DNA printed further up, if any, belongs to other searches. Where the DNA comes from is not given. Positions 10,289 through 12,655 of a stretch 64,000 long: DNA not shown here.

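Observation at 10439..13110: Four-domain multicopper oxidase with apparently permuted copper-motif order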

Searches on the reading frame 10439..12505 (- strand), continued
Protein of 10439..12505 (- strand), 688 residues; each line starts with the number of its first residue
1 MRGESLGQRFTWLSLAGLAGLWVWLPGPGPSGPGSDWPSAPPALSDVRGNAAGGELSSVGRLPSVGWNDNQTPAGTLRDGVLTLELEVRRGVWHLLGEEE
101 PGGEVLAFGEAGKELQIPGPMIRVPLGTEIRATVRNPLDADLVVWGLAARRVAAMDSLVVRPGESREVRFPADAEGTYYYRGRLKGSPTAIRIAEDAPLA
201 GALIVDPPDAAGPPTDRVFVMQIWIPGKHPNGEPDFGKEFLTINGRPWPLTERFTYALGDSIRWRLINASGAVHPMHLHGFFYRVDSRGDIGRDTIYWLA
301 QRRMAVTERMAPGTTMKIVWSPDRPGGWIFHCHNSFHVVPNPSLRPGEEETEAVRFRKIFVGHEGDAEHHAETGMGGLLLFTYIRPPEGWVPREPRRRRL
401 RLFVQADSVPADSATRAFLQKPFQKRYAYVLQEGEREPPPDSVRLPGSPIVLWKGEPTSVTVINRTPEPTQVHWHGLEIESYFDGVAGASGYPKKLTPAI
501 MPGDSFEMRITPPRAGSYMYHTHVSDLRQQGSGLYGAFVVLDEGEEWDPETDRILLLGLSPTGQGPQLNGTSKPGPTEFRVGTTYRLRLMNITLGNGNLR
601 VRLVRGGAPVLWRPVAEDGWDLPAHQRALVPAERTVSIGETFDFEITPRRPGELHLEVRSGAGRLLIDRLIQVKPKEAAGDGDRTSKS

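Call 27: predict_structure(alignment_id=A1)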
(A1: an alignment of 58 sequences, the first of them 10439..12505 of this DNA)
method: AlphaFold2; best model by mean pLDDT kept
length: 688 residues; sequences in the alignment: 58
mean_pLDDT: 86.6   pTM: 0.86
mean pLDDT of the five models: 86.6, 85.5, 85.1, 84.9, 84.2
residues with pLDDT >= 90: 450; 70-90: 140; 50-70: 41; < 50: 57
segments of 3 or more residues with pLDDT < 50: 1-12, 20-57, 414-416
pLDDT, mean of each block of 10 residues (from residue 1): 40 50 46 42 41 47 95 96 98 94 96 97 97 96 97 93 98 98 76 81 92 85 91 89 94 92 97 93 96 93 94 97 91 83 88 83 82 89 92 83 88 49 75 93 92 94 95 84 79 83 93 94 87 94 96 96 88 97 98 91 98 96 94 96 98 98 96 89 56
secondary structure, 60 per line:
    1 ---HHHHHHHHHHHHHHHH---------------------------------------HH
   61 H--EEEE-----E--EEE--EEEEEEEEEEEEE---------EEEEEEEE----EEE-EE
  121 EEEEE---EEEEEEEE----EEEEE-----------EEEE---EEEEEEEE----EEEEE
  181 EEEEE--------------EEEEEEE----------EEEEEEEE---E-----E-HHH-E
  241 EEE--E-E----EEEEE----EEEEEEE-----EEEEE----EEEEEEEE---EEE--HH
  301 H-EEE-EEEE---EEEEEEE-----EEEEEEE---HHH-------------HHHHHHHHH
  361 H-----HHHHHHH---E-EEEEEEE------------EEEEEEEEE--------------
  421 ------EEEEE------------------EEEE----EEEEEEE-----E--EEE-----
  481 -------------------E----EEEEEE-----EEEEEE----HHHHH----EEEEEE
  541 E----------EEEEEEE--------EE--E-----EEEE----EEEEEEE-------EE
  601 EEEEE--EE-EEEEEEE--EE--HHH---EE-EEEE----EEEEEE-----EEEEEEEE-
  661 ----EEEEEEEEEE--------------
elements in order (helices of 4 or more, strands of 3 or more residues): H4-19 E64-67 E76-78 E81-93 E103-110 E115-117 E119-125 E129-136 E141-145 E157-160 E164-171 E176-185 E200-206 E217-224 E240-243 E253-257 E262-268 E274-278 E283-290 E294-296 E303-305 E307-310 E314-320 E326-332 H352-361 H367-373 E379-385 E398-406 E427-431 E450-453 E458-464 E473-475 E505-510 E516-521 H526-530 E535-541 E552-558 E577-580 E585-591 E599-605 E611-617 E633-636 E641-646 E652-659 E665-674

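Call 29: search_protein_representatives(protein=window:10439-12505:-)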
Query: 688 residues. Proteins with E-value up to 0.001 (for the whole library): 6543; up to 1e-10: 2703; up to 1e-30: 625. The best 150 are listed.
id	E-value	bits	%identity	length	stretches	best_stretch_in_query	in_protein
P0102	1.2e-210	718.1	54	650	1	62-674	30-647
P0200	1.4e-186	638.5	52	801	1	66-675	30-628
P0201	7.6e-180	616.2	53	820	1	61-669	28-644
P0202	2.4e-172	591.4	48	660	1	67-674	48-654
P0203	9.4e-169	579.5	48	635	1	62-675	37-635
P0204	4.3e-163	560.8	46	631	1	64-676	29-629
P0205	3.1e-161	554.7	48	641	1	64-669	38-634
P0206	1.4e-156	539.3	51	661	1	64-663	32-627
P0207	8.5e-155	533.4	54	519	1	155-668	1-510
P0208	7.1e-153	527.1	47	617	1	65-673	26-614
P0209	1.7e-148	512.6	48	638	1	59-681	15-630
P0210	1.4e-144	499.6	47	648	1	39-657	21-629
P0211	1.5e-144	499.5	46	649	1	48-657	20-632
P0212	9.7e-143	493.5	45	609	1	61-672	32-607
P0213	3.0e-142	491.9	43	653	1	60-659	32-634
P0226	1.9e-132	459.5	45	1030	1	67-674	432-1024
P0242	1.9e-126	439.7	44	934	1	33-660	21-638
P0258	4.2e-122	425.3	44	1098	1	62-658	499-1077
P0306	1.7e-110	386.9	46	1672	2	63-596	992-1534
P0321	1.3e-107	377.4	39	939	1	60-662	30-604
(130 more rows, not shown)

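Call 31: fold_search(model_id=the predicted structure, library=pdb)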
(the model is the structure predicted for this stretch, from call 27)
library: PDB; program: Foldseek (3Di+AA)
matches with E <= 10: 1865; with E <= 0.001: 641
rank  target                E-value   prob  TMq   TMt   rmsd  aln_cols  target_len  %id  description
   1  4bxs_V                5.3e-31  1.00  0.58  0.34   7.4       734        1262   13  Crystal Structure of the Prothrombinase Complex from the Venom of Pseudonaja Textilis (released 2013-07-31)
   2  5n0k                  7.6e-28  1.00  0.56  0.39   7.6       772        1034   13  Rat ceruloplasmin orthorhombic form (released 2017-12-13)
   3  7kve                  9.3e-28  1.00  0.56  0.30   7.9       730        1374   12  Cryo-EM structure of human Factor V at 3.3 Angstrom resolution (released 2021-03-10)
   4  7kwo_A                1.5e-27  1.00  0.50  0.31   8.0       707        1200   13  rFVIIIFc-VWF-XTEN (BIVV001) (released 2021-03-03)
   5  4bdv_A                3.5e-27  1.00  0.52  0.58   8.1       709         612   13  CRYSTAL STRUCTURE OF A TRUNCATED B-DOMAIN HUMAN FACTOR VIII (released 2013-05-15)
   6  8fdg                  1.1e-26  1.00  0.54  0.27   8.6       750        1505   12  Cryo-EM structure of coagulation factor V short (released 2023-03-15)
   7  6mf2_A                2.0e-26  1.00  0.52  0.31   8.3       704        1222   12  Improved Model of Human Coagulation Factor VIII (released 2019-09-11)
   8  7k66_A                2.0e-26  1.00  0.52  0.30   8.8       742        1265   13  Structure of Blood Coagulation Factor VIII in Complex with an Anti-C1 Domain Pathogenic Antibody Inhibitor (released 2020-10-14)
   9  4ejx_A                2.1e-26  1.00  0.57  0.40   7.8       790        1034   13  Structure of ceruloplasmin-myeloperoxidase complex (released 2013-04-10)
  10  4enz                  2.1e-26  1.00  0.56  0.39   8.3       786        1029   12  Structure of human ceruloplasmin at 2.6 A resolution (released 2013-04-17)
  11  6mf0_B                2.5e-26  1.00  0.53  0.32   8.3       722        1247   13  Crystal Structure Determination of Human/Porcine Chimera Coagulation Factor VIII (released 2019-09-11)
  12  2j5w                  8.5e-26  1.00  0.55  0.39   8.2       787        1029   13  Ceruloplasmin revisited: structural and functional roles of various metal cation binding sites (released 2007-02-06)
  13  8tn9                  1.3e-25  1.00  0.55  0.30   8.6       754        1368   12  Structural architecture of the acidic region of the B domain of coagulation factor V (released 2023-10-04)
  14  9bxa_A                2.6e-25  1.00  0.56  0.34  11.1       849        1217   13  Structure of Mnx H340A complex from Bacillus sp. PL-12 (released 2024-08-07)
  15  1kcw                  3.5e-25  1.00  0.54  0.38   7.1       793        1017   12  X-RAY CRYSTAL STRUCTURE OF HUMAN CERULOPLASMIN AT 3.0 ANGSTROMS (released 1997-02-12)
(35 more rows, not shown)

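Call 32: find_related_loci(query=A1, collection=genome_contigs, flank=5000)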
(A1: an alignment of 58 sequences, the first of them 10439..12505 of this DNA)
Query A1 (688 aa) in genome_contigs; peptide patterns used: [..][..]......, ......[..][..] (x = any residue, [..] = any of these).
599 stretches matched a pattern (row limit reached: there are more); 571 encode a relative of the query (tblastn E <= 1e-3); the best 80 are kept; 80 distinct loci.
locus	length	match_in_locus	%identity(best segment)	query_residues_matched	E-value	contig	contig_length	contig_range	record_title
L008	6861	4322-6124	66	62-673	0e+0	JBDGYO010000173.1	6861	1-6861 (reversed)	MAG: Gemmatimonadota bacterium isolate M3-38_Bin_121 M3-38_Bin_121_scaffold_97774, whole genome shotgun sequence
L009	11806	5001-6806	61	61-673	0e+0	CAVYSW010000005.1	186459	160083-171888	MAG: uncultured Gemmatimonadales bacterium isolate MFD05942.bin.1.466 genome assembly, contig: contig_64800, whole genom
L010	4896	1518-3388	58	28-677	0e+0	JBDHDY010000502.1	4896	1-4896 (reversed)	MAG: Gemmatimonadota bacterium isolate M8-44_Bin_129 M8-44_Bin_129_scaffold_215308, whole genome shotgun sequence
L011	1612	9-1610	60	65-612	0e+0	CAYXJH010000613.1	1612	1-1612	MAG TPA_asm: uncultured Gemmatimonadaceae bacterium isolate SRP217488_co1_29 genome assembly, contig: NODE_141690_length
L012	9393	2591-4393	60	65-673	0e+0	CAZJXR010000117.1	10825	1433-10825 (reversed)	MAG TPA_asm: uncultured Gemmatimonadota bacterium isolate SRP321284_co1_33 genome assembly, contig: NODE_7883_length_108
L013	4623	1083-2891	56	62-674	0e+0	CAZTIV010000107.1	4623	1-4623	MAG TPA_asm: uncultured Gemmatimonadaceae bacterium isolate SRP217488_co1_129 genome assembly, contig: NODE_22365_length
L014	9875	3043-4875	56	62-678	0e+0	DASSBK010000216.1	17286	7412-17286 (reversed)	MAG TPA_asm: Gemmatimonadota bacterium isolate SMAG_U892 k141_1204568, whole genome shotgun sequence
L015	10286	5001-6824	53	59-677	0e+0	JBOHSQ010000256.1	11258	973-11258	MAG: Gemmatimonadales bacterium isolate M3-S_metawrap_bin.210 k127_1126451, whole genome shotgun sequence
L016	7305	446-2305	52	43-673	0e+0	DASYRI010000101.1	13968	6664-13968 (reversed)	MAG TPA_asm: Gemmatimonadales bacterium isolate SMAG_U4507 k141_2343951, whole genome shotgun sequence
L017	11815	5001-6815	55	62-673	0e+0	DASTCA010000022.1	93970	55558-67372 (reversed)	MAG TPA_asm: Gemmatimonadota bacterium isolate SMAG_U780 k141_535922, whole genome shotgun sequence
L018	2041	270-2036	55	65-660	0e+0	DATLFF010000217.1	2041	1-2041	MAG TPA_asm: Gemmatimonadota bacterium isolate SMAG_U14395 k141_2727992, whole genome shotgun sequence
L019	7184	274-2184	51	28-673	0e+0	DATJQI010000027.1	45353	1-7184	MAG TPA_asm: Gemmatimonadales bacterium isolate SMAG_U14936 k141_2363570, whole genome shotgun sequence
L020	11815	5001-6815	51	64-673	0e+0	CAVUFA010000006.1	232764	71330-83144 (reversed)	MAG: uncultured Gemmatimonadaceae bacterium isolate MFD04944.bin.2.151 genome assembly, contig: contig_31699, whole geno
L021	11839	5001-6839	52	51-673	0e+0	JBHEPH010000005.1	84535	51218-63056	MAG: Gemmatimonadales bacterium isolate S6_bin.68.strict S6_NODE_5, whole genome shotgun sequence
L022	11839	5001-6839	50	68-675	0e+0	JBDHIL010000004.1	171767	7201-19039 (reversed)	MAG: Gemmatimonadota bacterium isolate BHB10-2_Bin_294 BHB10-2_Bin_294_scaffold_122, whole genome shotgun sequence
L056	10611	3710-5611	44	43-676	2e-146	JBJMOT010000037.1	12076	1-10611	MAG: Gemmatimonadaceae bacterium isolate H1_18_all_fractions_metab_conc_44_61_12 k255_2295287, whole genome shotgun sequ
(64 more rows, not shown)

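Call 40: search_solved_structures(query=A1, max_evalue=0.001, show_alignments=2)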
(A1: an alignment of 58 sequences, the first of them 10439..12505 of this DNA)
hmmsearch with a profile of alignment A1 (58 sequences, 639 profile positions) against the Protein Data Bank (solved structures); distinct sequences matched with E-value up to 0.001: 233 (the best 60 are shown).
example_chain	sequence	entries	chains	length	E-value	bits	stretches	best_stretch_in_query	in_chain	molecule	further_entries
4f7k_A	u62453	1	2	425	2e-29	105.5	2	404-534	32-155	Laccase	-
2zwn_A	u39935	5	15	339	4.7e-26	94.4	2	170-309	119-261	two-domain type laccase | Multicopper oxidase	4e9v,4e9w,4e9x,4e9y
6vox_A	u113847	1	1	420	3.8e-25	91.4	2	404-503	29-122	Copper oxidase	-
6vow_A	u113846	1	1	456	5.5e-25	90.9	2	403-552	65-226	multicopper oxidase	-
3g5w_A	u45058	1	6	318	3e-24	88.4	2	403-500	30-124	Multicopper oxidase type 1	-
9gly_A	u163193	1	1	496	7e-22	80.6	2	403-554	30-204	Laccase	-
3v9e_A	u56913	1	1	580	3.9e-20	74.8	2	403-515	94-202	Laccase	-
3sqr_A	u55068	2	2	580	4.2e-20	74.8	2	403-515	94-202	laccase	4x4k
3kw7_A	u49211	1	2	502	1.9e-19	72.6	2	404-516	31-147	Laccase B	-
1aoz_A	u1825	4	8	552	1.5e-18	69.6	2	403-508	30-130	ASCORBATE OXIDASE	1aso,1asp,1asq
6rhh_A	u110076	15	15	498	2e-18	69.2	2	403-553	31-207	Laccase 2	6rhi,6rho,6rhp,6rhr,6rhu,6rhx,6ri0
5mej_A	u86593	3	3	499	2e-18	69.2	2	403-553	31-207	Laccase 2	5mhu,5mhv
5mew_A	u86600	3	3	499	2e-18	69.2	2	403-553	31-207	Laccase 2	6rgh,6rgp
5e9n_A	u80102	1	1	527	3.3e-18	68.5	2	403-553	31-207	Laccase 2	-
5mhw_A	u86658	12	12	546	3.5e-18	68.4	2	403-553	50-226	Laccase 2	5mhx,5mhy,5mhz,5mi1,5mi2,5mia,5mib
5n0k_A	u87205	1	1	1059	3.3e-13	52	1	174-313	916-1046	Ceruloplasmin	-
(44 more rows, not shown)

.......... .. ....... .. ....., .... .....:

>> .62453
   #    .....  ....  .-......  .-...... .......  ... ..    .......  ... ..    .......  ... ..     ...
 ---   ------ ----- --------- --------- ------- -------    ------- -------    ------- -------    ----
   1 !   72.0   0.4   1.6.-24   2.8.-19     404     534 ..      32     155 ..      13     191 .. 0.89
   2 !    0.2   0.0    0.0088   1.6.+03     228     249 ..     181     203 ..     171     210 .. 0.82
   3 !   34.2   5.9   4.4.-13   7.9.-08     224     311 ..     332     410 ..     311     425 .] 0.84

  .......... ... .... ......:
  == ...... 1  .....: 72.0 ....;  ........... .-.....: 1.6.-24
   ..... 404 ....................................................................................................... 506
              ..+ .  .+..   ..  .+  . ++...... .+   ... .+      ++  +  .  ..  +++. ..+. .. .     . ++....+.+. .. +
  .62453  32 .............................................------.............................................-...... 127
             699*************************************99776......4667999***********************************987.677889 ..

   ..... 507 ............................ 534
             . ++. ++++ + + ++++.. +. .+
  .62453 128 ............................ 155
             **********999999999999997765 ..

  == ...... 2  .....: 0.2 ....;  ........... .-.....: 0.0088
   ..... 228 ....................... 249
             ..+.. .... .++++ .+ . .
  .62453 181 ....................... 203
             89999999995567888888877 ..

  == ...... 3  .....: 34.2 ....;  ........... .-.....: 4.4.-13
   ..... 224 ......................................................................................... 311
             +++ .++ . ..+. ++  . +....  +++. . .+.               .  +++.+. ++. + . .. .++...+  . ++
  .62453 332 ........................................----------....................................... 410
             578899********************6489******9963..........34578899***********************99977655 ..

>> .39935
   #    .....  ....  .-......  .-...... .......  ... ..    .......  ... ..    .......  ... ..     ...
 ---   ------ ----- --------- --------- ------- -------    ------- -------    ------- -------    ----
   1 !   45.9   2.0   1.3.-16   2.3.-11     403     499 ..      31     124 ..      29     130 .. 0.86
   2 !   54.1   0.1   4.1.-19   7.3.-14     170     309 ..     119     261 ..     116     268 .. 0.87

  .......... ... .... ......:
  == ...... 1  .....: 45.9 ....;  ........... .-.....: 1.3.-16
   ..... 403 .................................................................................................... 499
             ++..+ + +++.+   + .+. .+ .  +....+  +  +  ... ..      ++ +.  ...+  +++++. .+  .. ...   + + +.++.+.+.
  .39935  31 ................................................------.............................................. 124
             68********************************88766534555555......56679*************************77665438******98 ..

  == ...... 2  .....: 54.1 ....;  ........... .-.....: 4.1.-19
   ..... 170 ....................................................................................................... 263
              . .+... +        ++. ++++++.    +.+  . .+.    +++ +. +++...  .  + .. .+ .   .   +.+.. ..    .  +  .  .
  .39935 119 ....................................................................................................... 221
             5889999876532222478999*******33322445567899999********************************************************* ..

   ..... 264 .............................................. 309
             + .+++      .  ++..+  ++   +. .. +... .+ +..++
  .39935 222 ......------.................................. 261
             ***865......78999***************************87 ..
